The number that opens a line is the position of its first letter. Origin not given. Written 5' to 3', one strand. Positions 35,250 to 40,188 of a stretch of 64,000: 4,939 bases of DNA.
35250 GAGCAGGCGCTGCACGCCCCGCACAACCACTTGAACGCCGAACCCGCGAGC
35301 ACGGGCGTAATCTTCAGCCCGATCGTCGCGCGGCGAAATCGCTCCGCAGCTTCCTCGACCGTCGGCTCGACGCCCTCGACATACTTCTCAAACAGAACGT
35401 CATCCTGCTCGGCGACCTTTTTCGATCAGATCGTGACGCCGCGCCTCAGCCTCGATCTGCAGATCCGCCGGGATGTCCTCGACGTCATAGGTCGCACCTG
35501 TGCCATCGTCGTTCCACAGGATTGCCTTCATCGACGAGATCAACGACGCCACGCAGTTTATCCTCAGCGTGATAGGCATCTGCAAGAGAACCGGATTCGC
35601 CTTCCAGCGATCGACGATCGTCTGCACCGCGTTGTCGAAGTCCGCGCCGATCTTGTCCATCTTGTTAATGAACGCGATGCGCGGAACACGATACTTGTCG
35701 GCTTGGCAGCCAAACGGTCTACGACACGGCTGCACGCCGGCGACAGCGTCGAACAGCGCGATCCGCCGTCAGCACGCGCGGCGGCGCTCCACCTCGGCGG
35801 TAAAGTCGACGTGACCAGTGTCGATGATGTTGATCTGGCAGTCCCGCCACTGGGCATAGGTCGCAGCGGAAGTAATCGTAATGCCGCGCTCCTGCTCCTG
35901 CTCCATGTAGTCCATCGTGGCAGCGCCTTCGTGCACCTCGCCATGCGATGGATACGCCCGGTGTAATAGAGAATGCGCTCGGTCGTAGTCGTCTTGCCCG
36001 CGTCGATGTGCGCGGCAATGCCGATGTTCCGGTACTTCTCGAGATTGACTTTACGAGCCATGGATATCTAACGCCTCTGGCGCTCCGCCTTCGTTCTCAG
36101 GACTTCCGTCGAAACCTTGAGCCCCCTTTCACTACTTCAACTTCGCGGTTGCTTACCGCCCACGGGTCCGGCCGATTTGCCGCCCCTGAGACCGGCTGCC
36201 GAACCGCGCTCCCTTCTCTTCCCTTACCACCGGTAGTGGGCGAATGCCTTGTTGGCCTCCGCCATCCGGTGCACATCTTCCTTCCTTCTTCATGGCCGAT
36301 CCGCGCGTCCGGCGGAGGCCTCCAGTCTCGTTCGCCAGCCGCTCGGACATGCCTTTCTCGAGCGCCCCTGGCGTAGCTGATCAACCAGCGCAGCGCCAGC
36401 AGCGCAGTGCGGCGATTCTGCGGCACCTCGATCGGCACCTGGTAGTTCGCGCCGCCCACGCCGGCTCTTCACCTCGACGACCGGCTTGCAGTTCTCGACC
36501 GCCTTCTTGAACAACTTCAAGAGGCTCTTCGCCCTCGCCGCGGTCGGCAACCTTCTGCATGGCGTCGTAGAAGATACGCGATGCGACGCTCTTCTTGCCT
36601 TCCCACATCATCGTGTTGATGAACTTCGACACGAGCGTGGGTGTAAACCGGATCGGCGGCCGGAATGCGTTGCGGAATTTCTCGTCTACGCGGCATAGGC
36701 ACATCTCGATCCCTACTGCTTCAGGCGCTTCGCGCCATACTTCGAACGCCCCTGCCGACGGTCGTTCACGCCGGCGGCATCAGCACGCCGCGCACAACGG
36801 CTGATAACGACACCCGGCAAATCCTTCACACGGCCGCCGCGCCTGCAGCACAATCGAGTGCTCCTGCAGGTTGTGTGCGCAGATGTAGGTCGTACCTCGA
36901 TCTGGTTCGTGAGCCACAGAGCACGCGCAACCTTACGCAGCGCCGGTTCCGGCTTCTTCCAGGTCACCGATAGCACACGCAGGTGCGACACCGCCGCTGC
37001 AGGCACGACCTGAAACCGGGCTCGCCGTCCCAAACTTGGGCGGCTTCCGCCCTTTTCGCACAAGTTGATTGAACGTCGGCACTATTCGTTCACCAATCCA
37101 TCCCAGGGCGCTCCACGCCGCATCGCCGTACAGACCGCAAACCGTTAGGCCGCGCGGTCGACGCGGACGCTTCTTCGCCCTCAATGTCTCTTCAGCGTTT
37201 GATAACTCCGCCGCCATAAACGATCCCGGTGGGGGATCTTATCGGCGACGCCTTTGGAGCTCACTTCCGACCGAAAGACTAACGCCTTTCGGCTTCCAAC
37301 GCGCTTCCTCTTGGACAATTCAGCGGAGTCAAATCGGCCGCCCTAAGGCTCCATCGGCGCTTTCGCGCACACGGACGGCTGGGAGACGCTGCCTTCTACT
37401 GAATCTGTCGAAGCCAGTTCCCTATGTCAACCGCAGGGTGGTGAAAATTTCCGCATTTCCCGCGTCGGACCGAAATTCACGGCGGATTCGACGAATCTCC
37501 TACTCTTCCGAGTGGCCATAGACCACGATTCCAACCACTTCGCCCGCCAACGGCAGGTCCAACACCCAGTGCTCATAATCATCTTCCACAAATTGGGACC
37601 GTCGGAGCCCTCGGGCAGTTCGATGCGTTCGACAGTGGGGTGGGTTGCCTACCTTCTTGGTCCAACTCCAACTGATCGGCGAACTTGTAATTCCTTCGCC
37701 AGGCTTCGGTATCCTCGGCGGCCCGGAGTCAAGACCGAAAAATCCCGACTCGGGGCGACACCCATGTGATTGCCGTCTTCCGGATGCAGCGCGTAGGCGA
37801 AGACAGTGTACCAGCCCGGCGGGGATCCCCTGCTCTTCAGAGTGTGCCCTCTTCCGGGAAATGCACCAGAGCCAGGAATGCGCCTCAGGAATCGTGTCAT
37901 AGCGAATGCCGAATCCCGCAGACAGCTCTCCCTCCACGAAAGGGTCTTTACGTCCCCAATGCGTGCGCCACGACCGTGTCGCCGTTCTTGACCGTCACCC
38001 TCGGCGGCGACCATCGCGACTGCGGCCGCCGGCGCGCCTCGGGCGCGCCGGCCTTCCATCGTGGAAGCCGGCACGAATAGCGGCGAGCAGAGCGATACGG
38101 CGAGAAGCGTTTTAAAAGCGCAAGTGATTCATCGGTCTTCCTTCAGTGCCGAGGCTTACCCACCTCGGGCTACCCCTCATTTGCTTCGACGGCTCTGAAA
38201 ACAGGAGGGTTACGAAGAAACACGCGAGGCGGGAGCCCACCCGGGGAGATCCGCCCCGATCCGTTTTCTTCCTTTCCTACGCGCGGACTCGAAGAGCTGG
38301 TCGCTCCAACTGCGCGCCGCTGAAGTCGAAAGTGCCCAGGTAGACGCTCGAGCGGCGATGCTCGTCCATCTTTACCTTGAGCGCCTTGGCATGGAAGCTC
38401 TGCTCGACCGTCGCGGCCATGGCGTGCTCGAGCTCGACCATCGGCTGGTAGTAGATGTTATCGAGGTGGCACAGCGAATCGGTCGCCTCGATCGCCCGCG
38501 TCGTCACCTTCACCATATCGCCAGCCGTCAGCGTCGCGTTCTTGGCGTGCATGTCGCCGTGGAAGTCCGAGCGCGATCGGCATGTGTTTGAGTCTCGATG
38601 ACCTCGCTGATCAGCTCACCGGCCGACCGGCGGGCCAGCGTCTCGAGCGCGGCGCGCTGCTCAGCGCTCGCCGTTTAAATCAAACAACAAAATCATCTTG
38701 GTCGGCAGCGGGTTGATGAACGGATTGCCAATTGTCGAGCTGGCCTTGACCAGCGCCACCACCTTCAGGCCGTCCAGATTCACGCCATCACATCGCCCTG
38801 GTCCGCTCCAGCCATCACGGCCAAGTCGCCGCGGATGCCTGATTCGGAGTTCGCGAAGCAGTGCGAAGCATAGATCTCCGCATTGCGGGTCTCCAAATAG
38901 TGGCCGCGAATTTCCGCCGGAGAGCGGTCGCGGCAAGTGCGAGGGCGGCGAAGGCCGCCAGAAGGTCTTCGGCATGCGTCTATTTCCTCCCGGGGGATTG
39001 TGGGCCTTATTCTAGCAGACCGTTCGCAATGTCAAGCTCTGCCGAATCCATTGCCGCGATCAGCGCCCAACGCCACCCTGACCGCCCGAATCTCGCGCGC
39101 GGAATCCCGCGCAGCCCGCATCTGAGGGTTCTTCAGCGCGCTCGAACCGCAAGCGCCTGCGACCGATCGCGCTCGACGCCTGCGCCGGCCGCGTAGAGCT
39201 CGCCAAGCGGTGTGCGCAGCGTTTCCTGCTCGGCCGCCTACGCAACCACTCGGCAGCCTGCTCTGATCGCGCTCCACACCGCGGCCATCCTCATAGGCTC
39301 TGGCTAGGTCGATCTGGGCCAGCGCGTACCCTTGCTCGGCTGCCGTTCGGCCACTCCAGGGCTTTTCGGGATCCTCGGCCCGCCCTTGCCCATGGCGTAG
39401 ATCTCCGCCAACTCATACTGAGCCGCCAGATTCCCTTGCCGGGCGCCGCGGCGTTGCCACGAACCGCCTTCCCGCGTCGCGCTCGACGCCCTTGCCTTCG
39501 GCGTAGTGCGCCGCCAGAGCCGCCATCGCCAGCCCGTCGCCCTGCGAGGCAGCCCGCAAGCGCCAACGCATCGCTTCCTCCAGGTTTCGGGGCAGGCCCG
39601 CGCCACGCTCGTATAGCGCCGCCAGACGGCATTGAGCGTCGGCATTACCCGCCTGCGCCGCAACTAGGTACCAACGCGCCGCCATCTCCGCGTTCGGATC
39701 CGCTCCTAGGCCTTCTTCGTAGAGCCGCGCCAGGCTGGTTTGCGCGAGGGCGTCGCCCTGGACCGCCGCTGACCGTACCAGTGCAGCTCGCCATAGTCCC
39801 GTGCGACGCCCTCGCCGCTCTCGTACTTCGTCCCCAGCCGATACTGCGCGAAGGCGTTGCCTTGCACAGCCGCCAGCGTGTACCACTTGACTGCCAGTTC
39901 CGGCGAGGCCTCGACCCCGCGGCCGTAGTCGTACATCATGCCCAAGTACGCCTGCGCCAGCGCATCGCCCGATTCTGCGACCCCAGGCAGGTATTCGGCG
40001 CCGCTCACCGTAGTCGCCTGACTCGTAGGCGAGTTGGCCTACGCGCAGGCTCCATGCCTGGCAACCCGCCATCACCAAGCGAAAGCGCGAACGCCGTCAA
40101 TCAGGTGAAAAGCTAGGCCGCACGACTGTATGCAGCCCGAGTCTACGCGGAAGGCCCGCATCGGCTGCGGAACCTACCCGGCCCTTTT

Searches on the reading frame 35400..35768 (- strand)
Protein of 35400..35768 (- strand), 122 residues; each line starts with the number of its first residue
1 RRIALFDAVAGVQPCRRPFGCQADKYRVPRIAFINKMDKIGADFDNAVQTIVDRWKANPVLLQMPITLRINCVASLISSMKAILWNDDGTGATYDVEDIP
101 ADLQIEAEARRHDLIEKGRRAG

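Call 78: search_protein_families(library=pfam, proteins=[window:35400-35768:-], max_evalue=0.01)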
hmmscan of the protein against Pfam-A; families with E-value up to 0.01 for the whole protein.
window:35400-35768:- (122 aa): 1 family
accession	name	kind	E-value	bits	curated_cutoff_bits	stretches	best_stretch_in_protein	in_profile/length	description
PF00009.33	GTP_EFTU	-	3.3e-08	33.8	26.5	1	3-55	97-150/188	Elongation factor Tu GTP binding domain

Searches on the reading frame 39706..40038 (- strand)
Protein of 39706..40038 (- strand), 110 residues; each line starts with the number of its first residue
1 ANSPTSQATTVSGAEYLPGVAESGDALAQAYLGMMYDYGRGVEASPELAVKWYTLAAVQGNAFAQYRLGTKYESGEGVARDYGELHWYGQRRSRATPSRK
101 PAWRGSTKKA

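Call 78: search_protein_families(library=pfam, proteins=[window:39706-40038:-], max_evalue=0.01)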
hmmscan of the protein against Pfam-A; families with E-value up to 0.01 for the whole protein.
window:39706-40038:- (110 aa): 1 family
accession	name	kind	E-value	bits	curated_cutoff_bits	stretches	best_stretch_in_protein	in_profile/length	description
PF08238.18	Sel1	-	5e-13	49.5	30.7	1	26-61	1-36/36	Sel1 repeat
